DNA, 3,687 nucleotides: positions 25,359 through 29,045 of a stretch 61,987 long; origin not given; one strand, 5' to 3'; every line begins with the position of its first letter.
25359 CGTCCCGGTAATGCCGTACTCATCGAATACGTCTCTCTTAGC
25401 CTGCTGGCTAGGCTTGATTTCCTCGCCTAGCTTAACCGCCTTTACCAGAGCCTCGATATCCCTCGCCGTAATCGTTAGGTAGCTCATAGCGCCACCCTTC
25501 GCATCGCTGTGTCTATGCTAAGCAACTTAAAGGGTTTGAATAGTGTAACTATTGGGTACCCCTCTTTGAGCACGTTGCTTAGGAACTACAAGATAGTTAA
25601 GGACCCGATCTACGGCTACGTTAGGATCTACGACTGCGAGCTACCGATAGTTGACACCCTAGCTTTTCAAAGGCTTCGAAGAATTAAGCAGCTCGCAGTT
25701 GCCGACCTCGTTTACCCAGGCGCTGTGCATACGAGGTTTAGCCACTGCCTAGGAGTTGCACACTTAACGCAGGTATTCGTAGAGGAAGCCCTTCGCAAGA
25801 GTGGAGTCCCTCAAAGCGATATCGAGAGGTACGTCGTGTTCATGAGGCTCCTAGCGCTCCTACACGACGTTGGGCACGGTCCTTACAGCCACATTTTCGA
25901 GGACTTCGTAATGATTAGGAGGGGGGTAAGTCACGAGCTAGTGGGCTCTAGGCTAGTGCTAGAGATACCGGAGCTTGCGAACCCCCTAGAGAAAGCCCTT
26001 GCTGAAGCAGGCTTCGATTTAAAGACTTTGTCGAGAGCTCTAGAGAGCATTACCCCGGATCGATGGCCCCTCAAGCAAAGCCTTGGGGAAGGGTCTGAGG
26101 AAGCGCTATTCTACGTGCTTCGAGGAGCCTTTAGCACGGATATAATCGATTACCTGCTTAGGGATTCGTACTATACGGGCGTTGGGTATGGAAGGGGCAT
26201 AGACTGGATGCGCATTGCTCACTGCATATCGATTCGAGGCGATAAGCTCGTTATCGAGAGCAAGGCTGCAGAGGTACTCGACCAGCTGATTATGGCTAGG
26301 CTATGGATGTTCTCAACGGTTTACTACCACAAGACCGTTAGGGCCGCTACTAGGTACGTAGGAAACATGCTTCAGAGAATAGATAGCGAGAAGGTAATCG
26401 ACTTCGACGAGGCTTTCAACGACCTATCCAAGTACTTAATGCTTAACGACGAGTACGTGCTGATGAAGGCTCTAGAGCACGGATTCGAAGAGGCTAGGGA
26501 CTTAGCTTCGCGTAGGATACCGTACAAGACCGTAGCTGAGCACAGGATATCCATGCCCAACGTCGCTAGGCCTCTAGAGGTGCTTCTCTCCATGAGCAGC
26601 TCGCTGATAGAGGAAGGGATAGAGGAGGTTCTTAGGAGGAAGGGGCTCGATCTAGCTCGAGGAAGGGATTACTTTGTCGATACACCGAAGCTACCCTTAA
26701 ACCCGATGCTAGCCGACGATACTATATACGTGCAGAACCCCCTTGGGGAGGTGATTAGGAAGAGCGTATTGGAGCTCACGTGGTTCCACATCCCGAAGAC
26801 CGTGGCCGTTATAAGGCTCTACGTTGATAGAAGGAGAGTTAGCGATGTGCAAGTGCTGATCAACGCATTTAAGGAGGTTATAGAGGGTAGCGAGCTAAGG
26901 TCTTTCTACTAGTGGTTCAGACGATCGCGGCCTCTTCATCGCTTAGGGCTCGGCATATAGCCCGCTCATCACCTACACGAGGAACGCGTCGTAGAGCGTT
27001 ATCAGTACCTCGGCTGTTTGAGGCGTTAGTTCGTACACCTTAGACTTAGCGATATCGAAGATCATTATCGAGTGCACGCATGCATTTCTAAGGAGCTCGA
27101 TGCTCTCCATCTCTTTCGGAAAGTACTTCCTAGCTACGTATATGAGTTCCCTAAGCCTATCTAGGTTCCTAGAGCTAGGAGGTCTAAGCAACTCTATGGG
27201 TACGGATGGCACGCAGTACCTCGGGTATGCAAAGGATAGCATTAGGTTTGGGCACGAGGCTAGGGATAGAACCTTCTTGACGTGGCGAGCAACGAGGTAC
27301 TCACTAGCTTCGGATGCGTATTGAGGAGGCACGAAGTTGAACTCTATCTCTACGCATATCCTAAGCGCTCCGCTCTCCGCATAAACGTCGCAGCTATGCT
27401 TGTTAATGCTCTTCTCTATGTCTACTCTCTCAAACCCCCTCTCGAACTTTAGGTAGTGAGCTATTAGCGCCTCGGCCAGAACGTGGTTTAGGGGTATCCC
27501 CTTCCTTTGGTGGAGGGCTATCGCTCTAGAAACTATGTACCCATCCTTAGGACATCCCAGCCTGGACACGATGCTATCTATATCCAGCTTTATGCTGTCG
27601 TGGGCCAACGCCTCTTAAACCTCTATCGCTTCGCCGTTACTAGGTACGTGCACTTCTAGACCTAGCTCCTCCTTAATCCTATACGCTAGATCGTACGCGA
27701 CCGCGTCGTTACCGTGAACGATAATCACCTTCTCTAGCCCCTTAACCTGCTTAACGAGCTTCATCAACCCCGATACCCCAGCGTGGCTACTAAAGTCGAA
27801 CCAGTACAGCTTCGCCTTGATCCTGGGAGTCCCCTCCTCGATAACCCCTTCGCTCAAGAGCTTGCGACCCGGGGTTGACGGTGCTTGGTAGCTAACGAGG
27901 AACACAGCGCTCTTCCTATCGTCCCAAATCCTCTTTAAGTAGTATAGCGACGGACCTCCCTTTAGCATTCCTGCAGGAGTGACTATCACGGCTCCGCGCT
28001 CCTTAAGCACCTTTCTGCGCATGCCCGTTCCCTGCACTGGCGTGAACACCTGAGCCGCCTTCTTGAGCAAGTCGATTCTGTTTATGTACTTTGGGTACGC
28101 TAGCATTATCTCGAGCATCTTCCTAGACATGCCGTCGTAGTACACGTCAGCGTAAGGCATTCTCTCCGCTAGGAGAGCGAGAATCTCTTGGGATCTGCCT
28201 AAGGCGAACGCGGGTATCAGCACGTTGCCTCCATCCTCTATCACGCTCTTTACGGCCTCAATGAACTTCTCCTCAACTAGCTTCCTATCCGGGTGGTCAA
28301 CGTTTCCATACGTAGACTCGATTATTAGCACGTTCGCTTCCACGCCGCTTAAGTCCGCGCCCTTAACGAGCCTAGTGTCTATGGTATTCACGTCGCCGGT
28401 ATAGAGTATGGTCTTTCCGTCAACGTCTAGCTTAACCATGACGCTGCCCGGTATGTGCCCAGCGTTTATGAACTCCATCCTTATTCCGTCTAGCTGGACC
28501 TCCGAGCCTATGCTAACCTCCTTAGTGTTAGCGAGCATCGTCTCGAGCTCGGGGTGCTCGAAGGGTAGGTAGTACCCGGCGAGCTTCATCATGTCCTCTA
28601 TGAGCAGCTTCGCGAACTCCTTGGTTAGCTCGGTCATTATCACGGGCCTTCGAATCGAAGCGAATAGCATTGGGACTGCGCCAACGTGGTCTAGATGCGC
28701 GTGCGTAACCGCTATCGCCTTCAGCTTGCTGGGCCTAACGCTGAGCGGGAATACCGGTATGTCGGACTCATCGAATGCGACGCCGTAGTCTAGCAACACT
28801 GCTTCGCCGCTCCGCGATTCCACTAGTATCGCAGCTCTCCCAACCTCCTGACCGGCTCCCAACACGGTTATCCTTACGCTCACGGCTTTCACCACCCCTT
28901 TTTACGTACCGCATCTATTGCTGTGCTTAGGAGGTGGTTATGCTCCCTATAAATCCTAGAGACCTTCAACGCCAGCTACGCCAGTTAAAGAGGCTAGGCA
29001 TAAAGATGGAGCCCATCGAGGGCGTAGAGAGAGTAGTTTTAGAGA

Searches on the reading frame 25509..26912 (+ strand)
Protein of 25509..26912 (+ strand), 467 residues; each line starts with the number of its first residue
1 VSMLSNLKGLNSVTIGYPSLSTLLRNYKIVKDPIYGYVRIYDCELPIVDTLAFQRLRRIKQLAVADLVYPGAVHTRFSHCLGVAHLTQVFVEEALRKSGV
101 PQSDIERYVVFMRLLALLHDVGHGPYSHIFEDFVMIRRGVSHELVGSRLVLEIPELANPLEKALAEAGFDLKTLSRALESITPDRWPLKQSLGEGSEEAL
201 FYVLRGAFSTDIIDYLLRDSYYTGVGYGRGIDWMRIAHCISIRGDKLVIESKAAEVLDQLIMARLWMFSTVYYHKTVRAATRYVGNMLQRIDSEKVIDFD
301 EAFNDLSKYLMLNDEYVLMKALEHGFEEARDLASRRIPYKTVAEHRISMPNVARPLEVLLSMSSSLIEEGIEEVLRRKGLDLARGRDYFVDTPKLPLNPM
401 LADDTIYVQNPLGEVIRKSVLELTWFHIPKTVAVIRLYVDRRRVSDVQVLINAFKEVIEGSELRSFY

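Call 24: search_protein_families(library=pfam, proteins=[window:25509-26912:+], max_evalue=0.0001)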
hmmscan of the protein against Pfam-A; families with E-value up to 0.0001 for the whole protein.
window:25509-26912:+ (467 aa): 2 families
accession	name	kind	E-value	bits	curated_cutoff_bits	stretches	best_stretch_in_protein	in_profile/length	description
PF19276.4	HD_assoc_2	-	1.3e-08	35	23.1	1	231-335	1-97/222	HD associated region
PF01966.28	HD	-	1.7e-06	28.7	22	1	76-159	1-75/116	HD domain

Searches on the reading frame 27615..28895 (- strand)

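Call 24: search_protein_families(library=pfam, proteins=[window:27615-28895:-], max_evalue=0.0001)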
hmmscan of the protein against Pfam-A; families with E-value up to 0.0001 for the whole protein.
window:27615-28895:- (426 aa): 4 families
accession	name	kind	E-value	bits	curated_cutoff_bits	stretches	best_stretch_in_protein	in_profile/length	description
PF10996.14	Beta-Casp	-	3.4e-15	57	27.7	1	236-346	2-120/120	Beta-Casp domain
PF07521.17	RMMBL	-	8.7e-15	54.9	21.6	1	357-418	2-63/63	Zn-dependent metallo-hydrolase RNA specificity domain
PF00753.33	Lactamase_B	-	1.6e-11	45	22.7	1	21-170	7-151/196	Metallo-beta-lactamase superfamily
PF12706.13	Lactamase_B_2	-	1.1e-08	35.3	27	1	50-190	21-167/200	Beta-lactamase superfamily domain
